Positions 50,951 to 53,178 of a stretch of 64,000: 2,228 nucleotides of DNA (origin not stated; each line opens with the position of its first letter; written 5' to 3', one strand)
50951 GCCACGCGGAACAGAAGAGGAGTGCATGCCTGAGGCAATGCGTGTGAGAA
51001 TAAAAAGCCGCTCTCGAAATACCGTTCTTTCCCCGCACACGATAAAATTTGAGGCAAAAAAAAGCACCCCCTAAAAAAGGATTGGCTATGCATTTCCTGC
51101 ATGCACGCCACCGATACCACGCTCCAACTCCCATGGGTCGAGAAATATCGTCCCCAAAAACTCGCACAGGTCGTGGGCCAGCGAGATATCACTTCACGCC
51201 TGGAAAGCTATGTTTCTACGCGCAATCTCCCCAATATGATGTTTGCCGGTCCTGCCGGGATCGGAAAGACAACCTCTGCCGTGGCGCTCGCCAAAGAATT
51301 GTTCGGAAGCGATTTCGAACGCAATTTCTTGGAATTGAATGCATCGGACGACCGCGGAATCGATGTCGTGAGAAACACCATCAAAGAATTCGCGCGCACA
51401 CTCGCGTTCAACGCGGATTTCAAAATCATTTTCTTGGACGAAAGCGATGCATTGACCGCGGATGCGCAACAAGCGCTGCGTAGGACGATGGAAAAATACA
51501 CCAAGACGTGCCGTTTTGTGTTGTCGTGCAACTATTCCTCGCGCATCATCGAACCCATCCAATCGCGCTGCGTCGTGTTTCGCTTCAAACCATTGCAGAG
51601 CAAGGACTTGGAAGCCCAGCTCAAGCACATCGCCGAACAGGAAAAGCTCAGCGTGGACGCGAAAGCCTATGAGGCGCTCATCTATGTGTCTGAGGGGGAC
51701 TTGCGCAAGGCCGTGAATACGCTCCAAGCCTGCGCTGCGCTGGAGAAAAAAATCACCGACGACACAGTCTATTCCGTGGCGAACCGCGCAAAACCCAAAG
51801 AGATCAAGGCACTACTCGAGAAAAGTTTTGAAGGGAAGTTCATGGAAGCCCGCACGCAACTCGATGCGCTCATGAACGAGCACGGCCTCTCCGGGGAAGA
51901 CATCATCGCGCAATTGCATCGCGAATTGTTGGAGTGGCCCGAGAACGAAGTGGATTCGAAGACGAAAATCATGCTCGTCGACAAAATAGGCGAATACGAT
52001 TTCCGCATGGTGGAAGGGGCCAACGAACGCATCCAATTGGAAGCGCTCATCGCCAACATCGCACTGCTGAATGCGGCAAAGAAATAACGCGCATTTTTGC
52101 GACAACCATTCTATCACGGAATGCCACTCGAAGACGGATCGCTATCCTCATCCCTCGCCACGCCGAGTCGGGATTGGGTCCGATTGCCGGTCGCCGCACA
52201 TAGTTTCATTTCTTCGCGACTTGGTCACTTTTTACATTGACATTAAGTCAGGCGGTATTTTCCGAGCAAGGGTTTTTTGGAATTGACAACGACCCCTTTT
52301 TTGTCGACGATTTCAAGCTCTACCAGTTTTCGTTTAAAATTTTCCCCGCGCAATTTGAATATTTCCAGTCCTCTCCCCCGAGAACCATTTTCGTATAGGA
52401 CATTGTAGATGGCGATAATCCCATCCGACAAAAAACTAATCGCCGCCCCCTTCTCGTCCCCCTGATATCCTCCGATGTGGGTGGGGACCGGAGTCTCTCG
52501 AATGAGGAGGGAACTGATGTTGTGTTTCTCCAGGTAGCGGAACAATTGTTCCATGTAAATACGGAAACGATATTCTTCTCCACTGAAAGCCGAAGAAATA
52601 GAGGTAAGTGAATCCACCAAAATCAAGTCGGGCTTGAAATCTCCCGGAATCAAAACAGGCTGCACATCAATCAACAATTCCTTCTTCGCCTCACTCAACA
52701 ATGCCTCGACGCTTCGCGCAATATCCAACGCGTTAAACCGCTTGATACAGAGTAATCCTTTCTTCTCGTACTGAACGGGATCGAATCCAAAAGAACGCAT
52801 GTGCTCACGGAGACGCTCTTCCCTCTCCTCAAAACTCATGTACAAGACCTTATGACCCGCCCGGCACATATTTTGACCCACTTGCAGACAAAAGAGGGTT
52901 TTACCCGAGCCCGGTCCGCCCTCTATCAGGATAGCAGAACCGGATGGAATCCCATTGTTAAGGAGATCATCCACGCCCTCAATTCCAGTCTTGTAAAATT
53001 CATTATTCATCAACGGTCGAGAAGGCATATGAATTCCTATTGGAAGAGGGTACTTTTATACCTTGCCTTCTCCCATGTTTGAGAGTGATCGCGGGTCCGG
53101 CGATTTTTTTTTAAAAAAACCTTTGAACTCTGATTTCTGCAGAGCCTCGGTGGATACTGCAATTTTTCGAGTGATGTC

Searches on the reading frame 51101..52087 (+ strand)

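Call 10: search_protein_families(library=pfam, proteins=[window:51101-52087:+], max_evalue=0.001)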
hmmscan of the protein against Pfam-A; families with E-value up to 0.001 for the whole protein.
window:51101-52087:+ (328 aa): 17 families
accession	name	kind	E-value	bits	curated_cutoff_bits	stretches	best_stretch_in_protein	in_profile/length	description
PF08542.16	Rep_fac_C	-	9.5e-23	80.9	23.6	1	231-318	2-87/88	Replication factor C C-terminal domain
PF00004.35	AAA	-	3.5e-16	60.3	21.2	1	46-163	1-129/131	ATPase family associated with various cellular activities (AAA)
PF13177.12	DNA_pol3_delta2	-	5.8e-12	46.3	27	1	87-165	83-160/161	DNA polymerase III, delta subunit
PF25361.1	AAA_lid_RFC1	-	1.2e-07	31.5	34.9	1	170-222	4-56/59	RFC1-like, AAA+ ATPase lid domain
PF21960.2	RCF1-5-like_lid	-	2.1e-07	31.2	27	1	174-212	3-42/43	RCF1/5-like, AAA+ ATPase lid domain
PF03215.21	Rad17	-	2.4e-07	31.3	23.8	1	11-110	8-112/186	Rad17 P-loop domain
PF13479.12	AAA_24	-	7.3e-07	29.7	27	1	45-132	4-90/195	AAA domain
PF05496.18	RuvB_N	-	1.3e-06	28.7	27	1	17-133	2-111/159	Holliday junction DNA helicase RuvB P-loop domain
PF13173.12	AAA_14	-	3.1e-06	27.7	27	1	47-160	6-118/129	AAA domain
PF25199.1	nSTAND_NTPase5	-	4.4e-06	27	34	1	26-145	20-134/145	Novel STAND NTPase 5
PF16193.11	AAA_assoc_2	-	6.2e-06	26.8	34.3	1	180-229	2-57/81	AAA C-terminal domain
PF01695.23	IstB_IS21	-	1.5e-05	25.1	24.1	0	25-68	75-117/238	IstB-like ATP binding protein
PF13191.12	AAA_16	-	0.00013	23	32.6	1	24-146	2-104/167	AAA ATPase domain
PF04851.21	ResIII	-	0.00019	21.9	22.5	0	27-116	8-92/164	Type III restriction enzyme, res subunit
PF01078.27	Mg_chelatase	-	0.00038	20.3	20.3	0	21-65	2-44/207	Magnesium chelatase, subunit ChlI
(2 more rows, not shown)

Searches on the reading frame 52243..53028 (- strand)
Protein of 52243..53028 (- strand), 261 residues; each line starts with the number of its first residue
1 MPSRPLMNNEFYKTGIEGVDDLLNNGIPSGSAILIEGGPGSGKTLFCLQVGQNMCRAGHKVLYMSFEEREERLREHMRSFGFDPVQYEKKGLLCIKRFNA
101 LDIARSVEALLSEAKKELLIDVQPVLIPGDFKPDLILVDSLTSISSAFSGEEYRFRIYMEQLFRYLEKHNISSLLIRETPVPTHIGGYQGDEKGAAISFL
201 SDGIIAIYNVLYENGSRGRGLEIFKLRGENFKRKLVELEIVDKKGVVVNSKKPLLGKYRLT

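Call 10: search_protein_families(library=pfam, proteins=[window:52243-53028:-], max_evalue=0.001)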
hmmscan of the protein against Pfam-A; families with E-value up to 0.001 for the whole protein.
window:52243-53028:- (261 aa): 5 families
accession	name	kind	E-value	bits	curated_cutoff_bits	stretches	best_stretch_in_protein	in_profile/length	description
PF06745.19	ATPase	-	2e-42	145.6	26.6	1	13-251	2-229/231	KaiC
PF13481.12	AAA_25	-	5.5e-08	33.1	27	1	11-147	14-158/195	AAA domain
PF07088.17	GvpD_P-loop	-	1.5e-05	25.4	24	1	29-77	9-56/189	GvpD gas vesicle protein, P-loop domain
PF03796.21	DnaB_C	-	1.7e-05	24.8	27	1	13-77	3-67/255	DnaB-like helicase C terminal domain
PF01695.23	IstB_IS21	-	0.00021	21.3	24.1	1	32-74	94-136/238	IstB-like ATP binding protein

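Call 26: search_solved_structures(query=window:52243-53028:-, max_evalue=0.001)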
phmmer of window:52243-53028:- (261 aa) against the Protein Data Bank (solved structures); distinct sequences matched with E-value up to 0.001: 53.
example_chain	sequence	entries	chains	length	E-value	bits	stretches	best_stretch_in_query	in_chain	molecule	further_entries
8zn5_B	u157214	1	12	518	5.2e-38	134.1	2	9-245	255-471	KaiC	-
3k0e_A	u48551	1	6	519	2.4e-29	105.6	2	13-233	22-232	Circadian clock protein kinase KaiC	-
8jon_A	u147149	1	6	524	2.7e-29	105.5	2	11-245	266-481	Circadian clock oscillator protein KaiC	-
7dyk_A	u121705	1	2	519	2.8e-29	105.4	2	13-233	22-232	Circadian clock protein kinase KaiC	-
3jzm_A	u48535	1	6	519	3.7e-29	105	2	13-233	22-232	Circadian clock protein kinase kaiC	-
1u9i_A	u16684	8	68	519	3.8e-29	105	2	13-233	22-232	KaiC | Circadian clock protein kinase kaiC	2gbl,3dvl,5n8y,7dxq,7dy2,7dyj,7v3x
1tf7_A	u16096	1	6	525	4e-29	104.9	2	13-233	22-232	KaiC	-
3k0f_A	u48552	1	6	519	4e-29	104.9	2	13-233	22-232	Circadian clock protein kinase KaiC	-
7wdc_A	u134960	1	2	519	4.6e-29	104.7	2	13-233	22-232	Circadian clock protein kinase KaiC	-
7dyi_A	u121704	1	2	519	5.6e-29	104.5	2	13-233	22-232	Circadian clock protein kinase KaiC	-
8zn6_F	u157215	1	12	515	5.9e-29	104.4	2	13-231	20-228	KaiC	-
7x1y_A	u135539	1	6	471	5.9e-29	104.4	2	13-233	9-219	Circadian clock oscillator protein KaiC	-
8wve_A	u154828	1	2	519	6.7e-29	104.2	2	13-233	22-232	Circadian clock oscillator protein KaiC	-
4ijm_A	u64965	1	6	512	7.2e-29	104.1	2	13-233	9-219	Circadian clock protein kinase KaiC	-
7dye_A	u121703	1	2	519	7.3e-29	104.1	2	13-233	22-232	Circadian clock protein kinase KaiC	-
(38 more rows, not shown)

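Call 27: search_protein_families(library=ncbifam, proteins=[window:52243-53028:-], max_evalue=0.01)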
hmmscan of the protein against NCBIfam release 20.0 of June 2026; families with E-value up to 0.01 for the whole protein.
window:52243-53028:- (261 aa): 21 families
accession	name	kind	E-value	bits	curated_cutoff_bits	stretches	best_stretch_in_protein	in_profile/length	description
NF006799.0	PRK09302.1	equivalog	4e-29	101.6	408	1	9-248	252-471/515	circadian clock protein KaiC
TIGR03880.1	KaiC_arch_3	hypoth_equivalog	3e-21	76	249.45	1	15-250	1-219/224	KaiC domain-containing protein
TIGR03877.1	thermo_KaiC_1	hypoth_equivalog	3.1e-21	76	307.25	1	13-252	5-236/238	KaiC domain-containing protein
TIGR03881.1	KaiC_arch_4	hypoth_equivalog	1.5e-20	73.9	247.8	1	13-250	4-230/231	KaiC domain-containing protein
TIGR02655.1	circ_KaiC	equivalog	2.6e-15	56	546.25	1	14-246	247-460/484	circadian clock protein KaiC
NF004723.0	PRK06067.1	subfamily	1.9e-14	53.7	194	1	9-146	13-143/243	flagellar accessory protein FlaH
NF052589.1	ArlH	equivalog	4.2e-11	43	215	1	19-147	9-130/229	archaellum protein ArlH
TIGR00416.1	sms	equivalog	3.3e-09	36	403.05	1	12-109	76-168/454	DNA repair protein RadA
NF004629.0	PRK05973.1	equivalog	8.6e-08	31.5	156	1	25-90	59-124/237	DNA helicase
TIGR03600.1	phage_DnaB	exception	2.7e-06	26.6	498.65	1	14-77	179-242/421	phage replicative helicase, DnaB family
NF006320.0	PRK08533.1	equivalog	4.7e-06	26.4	215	1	19-145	13-130/230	flagellar accessory protein FlaH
NF038214.1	IS21_help_AAA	equivalog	5.5e-06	26.2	200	1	29-79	89-139/232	IS21-like element helper ATPase IstB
TIGR03878.1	thermo_KaiC_2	hypoth_equivalog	6.3e-06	25.7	232.2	1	24-179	30-175/259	KaiC domain-containing protein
TIGR02237.1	recomb_radB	equivalog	6.5e-06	26.2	172.4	1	19-87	1-64/210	DNA repair and recombination protein RadB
NF006861.0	PRK09361.1-1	equivalog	0.00021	20.9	278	1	10-67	3-60/235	DNA repair and recombination protein RadB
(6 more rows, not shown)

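Call 90: find_related_loci(query=A6, collection=metagenome_contigs, flank=10000)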
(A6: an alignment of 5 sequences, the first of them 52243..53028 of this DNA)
Query A6 (261 aa) in metagenome_contigs; peptide patterns used: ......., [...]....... (x = any residue, [..] = any of these).
573 stretches matched a pattern; 313 encode a relative of the query (tblastn E <= 1e-3); the best 80 are kept; 80 distinct loci.
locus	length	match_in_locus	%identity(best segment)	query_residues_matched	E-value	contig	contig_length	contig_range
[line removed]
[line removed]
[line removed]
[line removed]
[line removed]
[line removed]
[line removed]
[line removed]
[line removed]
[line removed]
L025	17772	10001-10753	68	10-261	4e-111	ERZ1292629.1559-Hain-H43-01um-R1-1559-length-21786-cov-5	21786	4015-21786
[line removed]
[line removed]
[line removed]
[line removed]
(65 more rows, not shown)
